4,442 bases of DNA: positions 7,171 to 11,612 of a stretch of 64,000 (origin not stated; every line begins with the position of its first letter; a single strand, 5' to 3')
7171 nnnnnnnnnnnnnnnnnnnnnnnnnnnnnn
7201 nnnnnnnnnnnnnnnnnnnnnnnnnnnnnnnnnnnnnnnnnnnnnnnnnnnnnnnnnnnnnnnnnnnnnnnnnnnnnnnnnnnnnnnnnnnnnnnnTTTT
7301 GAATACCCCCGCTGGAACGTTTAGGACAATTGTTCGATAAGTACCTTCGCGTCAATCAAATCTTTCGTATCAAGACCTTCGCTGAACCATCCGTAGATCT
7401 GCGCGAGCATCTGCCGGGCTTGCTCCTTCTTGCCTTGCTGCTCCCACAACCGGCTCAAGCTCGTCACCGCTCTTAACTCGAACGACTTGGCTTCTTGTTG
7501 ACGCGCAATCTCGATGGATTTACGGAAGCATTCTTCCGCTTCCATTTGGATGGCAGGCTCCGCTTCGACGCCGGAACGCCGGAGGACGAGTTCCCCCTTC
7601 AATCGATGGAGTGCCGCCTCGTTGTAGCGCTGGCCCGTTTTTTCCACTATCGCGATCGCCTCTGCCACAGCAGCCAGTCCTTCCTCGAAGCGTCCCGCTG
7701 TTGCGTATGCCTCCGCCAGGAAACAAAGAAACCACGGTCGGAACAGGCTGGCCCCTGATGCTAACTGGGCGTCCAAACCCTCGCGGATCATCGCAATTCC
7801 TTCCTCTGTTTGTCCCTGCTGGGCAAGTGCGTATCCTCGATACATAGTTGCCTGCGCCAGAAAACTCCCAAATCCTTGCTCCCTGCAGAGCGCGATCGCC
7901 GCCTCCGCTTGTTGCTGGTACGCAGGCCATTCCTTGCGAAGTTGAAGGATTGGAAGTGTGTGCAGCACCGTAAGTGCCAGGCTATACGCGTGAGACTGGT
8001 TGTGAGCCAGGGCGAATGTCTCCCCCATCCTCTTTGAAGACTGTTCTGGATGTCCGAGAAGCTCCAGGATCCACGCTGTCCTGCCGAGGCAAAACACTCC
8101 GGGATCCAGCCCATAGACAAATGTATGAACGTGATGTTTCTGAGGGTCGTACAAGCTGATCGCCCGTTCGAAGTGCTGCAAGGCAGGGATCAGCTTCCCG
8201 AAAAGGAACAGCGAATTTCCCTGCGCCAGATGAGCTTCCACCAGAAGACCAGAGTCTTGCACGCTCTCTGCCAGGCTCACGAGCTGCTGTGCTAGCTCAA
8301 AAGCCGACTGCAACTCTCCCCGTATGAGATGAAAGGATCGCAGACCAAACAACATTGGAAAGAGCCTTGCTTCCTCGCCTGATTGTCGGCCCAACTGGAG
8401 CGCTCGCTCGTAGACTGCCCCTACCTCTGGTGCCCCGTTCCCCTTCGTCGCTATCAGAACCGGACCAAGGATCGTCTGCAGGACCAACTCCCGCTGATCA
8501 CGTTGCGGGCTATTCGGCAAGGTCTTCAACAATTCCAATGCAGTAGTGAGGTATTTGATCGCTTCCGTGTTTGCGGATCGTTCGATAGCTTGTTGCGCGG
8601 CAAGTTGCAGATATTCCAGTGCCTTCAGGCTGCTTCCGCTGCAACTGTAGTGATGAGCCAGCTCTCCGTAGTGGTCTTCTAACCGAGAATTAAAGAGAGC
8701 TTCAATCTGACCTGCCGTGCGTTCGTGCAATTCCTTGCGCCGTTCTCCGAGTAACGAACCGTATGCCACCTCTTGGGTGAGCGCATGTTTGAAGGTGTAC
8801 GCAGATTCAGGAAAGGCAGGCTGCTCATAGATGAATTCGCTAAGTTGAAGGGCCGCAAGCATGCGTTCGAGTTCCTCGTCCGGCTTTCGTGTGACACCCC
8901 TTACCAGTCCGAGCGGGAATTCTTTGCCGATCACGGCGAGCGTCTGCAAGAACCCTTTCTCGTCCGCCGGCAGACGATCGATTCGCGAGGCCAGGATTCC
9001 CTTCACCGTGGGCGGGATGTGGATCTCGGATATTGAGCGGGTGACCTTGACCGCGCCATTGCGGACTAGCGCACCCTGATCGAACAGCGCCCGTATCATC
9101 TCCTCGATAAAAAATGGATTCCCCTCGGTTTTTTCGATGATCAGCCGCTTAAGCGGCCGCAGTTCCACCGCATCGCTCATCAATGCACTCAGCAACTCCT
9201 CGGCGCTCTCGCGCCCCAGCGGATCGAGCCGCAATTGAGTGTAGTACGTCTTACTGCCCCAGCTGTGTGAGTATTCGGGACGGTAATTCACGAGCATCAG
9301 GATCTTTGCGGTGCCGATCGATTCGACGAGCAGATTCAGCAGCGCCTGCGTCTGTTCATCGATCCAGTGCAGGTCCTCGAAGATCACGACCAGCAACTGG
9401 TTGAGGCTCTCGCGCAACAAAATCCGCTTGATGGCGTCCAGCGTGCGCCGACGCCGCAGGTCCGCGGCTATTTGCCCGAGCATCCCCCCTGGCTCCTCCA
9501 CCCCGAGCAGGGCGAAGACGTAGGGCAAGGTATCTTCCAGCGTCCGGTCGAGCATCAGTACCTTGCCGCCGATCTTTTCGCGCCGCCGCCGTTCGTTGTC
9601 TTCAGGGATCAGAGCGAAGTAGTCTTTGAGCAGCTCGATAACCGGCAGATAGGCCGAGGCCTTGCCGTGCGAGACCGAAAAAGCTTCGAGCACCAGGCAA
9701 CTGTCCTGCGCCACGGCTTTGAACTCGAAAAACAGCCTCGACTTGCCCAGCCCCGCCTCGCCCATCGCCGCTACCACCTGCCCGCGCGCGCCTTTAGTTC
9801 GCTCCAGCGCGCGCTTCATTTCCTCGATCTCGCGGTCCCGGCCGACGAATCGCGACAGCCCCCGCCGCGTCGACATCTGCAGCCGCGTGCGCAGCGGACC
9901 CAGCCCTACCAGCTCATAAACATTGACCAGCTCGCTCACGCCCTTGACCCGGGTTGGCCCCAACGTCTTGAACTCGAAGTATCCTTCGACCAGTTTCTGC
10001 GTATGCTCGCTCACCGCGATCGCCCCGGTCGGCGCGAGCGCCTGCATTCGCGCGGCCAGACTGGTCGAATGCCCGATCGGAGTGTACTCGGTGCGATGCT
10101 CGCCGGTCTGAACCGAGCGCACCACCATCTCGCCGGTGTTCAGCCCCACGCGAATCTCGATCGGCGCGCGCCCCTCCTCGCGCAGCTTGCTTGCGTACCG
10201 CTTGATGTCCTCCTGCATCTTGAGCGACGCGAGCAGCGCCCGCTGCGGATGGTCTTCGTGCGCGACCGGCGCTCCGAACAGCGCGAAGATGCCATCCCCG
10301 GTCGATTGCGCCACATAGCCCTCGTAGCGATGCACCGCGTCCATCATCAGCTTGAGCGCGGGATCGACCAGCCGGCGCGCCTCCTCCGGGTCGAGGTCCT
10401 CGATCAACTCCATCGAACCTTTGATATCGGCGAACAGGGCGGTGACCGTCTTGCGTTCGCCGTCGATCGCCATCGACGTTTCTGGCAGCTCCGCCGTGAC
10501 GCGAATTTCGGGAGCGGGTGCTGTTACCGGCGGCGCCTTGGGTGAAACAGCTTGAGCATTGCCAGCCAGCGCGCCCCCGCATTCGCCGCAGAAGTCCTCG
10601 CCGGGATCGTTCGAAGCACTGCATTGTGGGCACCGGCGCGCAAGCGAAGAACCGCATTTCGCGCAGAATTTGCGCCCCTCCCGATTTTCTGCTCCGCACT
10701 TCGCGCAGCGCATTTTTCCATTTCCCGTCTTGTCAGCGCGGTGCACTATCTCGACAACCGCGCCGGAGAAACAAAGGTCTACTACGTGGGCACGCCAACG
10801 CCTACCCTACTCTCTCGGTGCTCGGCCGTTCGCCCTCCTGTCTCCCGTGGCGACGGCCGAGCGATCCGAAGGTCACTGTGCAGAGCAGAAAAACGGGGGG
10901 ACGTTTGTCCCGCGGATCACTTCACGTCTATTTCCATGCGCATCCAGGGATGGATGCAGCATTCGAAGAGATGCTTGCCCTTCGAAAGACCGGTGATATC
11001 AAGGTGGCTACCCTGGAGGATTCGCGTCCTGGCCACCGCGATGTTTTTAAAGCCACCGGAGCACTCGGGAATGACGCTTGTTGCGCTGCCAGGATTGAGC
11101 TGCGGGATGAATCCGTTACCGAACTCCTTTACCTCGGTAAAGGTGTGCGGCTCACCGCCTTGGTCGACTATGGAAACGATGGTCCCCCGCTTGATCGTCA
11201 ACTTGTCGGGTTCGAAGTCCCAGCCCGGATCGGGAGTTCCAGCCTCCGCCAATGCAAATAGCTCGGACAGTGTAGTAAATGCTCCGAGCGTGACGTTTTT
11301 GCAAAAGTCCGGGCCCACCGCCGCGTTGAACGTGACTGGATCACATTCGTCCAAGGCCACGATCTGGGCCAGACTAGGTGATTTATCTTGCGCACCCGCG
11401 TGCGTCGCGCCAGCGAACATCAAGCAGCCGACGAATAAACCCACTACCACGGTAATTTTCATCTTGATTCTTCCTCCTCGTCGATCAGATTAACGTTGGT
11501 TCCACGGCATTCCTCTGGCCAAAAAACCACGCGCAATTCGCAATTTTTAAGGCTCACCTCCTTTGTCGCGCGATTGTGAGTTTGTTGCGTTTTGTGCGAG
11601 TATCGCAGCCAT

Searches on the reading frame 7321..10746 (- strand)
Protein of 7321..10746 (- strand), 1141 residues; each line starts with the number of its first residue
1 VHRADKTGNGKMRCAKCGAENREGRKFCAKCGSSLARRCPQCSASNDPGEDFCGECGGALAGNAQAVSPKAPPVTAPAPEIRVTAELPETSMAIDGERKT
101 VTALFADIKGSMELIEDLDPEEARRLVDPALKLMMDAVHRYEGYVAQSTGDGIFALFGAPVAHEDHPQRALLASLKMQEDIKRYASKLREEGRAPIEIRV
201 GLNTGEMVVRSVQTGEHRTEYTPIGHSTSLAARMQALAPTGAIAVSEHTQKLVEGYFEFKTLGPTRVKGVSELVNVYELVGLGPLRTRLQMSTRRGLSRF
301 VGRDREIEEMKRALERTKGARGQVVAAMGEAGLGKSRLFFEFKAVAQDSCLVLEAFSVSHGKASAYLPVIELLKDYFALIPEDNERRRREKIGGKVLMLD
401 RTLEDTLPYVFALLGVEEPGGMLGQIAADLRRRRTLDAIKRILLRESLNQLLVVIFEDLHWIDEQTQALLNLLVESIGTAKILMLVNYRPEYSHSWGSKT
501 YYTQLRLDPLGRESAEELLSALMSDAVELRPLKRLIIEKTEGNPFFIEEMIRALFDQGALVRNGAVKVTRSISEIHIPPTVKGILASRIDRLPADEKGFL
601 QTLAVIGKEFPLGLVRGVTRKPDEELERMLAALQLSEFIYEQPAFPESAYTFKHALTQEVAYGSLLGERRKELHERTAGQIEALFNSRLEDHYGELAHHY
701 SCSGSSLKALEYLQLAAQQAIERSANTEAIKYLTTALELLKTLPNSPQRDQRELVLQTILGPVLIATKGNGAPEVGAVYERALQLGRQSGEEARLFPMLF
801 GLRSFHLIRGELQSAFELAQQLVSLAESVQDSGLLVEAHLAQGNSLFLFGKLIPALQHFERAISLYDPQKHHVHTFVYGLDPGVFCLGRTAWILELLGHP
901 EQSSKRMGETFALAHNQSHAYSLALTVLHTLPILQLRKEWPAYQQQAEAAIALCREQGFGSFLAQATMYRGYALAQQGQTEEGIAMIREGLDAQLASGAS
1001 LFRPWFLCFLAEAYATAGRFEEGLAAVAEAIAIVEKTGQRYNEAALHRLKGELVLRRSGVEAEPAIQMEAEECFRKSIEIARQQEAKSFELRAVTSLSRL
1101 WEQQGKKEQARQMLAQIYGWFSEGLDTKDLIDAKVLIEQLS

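Call 3: search_protein_families(library=pfam, proteins=[window:7321-10746:-], max_evalue=0.01)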
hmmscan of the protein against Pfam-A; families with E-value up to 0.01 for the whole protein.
window:7321-10746:- (1141 aa): 11 families
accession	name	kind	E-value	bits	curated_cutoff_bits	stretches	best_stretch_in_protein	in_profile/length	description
PF00211.25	Guanylate_cyc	-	1.3e-21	77.4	21.9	1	99-272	7-175/183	Adenylate and Guanylate cyclase catalytic domain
PF13191.12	AAA_16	-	5.6e-18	66.4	32.6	1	299-478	1-160/167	AAA ATPase domain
PF12773.13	DZR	-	7.6e-11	42.4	27.3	1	14-57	1-45/45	Double zinc ribbon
PF13424.12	TPR_12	-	2.5e-10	40.8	30.1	1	805-866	12-75/77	Tetratricopeptide repeat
PF13240.11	Zn_Ribbon_1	-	3.8e-10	39.7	25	2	14-35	2-23/23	zinc-ribbon domain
PF24463.1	DUF7577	-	2.4e-09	37.1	28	2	37-60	3-26/27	Domain of unknown function (DUF7577)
PF17874.7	TPR_MalT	-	2.8e-08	33.9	45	2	765-873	10-117/336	MalT-like TPR region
PF07719.23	TPR_2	-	1.5e-05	25.2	27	0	837-866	2-31/34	Tetratricopeptide repeat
PF13248.11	Zn_ribbon_3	-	2e-05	24.3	27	1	12-33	3-24/26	zinc-ribbon domain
PF00515.34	TPR_1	-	2.9e-05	24.1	27.8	0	837-866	2-31/34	Tetratricopeptide repeat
PF07721.20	TPR_4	-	0.0012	19.7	27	0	1004-1028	1-25/26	Tetratricopeptide repeat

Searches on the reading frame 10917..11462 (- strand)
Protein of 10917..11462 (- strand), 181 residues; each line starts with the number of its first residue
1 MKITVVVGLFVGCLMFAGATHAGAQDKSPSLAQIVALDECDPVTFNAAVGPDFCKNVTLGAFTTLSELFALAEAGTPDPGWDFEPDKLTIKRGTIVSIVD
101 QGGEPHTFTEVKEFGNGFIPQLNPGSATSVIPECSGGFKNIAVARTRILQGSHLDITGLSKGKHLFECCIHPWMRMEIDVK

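Call 3: search_protein_families(library=pfam, proteins=[window:10917-11462:-], max_evalue=0.01)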
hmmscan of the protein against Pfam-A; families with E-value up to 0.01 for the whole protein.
window:10917-11462:- (181 aa): 0 families

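Call 42: search_solved_structures(query=window:10917-11462:-, max_evalue=1, show_alignments=1)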
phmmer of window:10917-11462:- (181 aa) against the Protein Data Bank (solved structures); distinct sequences matched with E-value up to 1: 2.
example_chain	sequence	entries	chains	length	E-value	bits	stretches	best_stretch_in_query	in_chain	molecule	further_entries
7zqe_M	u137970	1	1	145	0.14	15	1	61-108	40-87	Plastocyanin, chloroplastic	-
2plt_A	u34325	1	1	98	0.41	13.4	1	74-109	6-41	PLASTOCYANIN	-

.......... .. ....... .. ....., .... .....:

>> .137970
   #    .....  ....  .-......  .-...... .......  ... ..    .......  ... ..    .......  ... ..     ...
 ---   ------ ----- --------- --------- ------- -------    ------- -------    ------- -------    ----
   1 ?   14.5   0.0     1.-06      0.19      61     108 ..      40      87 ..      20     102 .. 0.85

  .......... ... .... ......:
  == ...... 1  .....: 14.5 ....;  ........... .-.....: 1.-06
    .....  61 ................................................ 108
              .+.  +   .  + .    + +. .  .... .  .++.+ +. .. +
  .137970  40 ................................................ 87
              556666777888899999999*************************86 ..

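Call 64: find_homologous_proteins(query=window:10917-11462:-, max_evalue=0.001)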
Query window:10917-11462:- (181 aa): 3355 proteins with E <= 0.001 among 3457 candidates; the best 120 are listed.
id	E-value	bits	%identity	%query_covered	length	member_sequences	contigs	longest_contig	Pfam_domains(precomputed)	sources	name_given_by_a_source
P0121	1.4e-110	385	92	100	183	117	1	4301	-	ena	-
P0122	1.1e-109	382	91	100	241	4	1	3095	-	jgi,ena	-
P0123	3.4e-104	364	87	100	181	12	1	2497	-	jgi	jgi:plastocyanin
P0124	5.4e-102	357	86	100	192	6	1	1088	-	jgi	jgi:plastocyanin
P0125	1.1e-100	353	83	100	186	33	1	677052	-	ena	-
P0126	6.6e-99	347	83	99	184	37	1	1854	-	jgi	jgi:plastocyanin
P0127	4.3e-98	344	80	100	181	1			-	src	-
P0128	3.3e-97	341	82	100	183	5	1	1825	-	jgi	jgi:plastocyanin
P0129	3.9e-97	341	81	100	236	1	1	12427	-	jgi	jgi:plastocyanin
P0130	1.7e-95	336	77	100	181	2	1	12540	-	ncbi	-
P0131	5.8e-95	334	83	100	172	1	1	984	-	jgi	-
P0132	1.4e-94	333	79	100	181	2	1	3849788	-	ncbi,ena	-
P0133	3.3e-94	332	79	100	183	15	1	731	-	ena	-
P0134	7.2e-94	331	79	100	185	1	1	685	-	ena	-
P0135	8.3e-94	330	79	100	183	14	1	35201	-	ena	-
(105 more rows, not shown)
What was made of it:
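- Tried and rejected: The 181-aa protein belongs to an abundant cupredoxin family that is far more conserved than the regulator (call 64).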
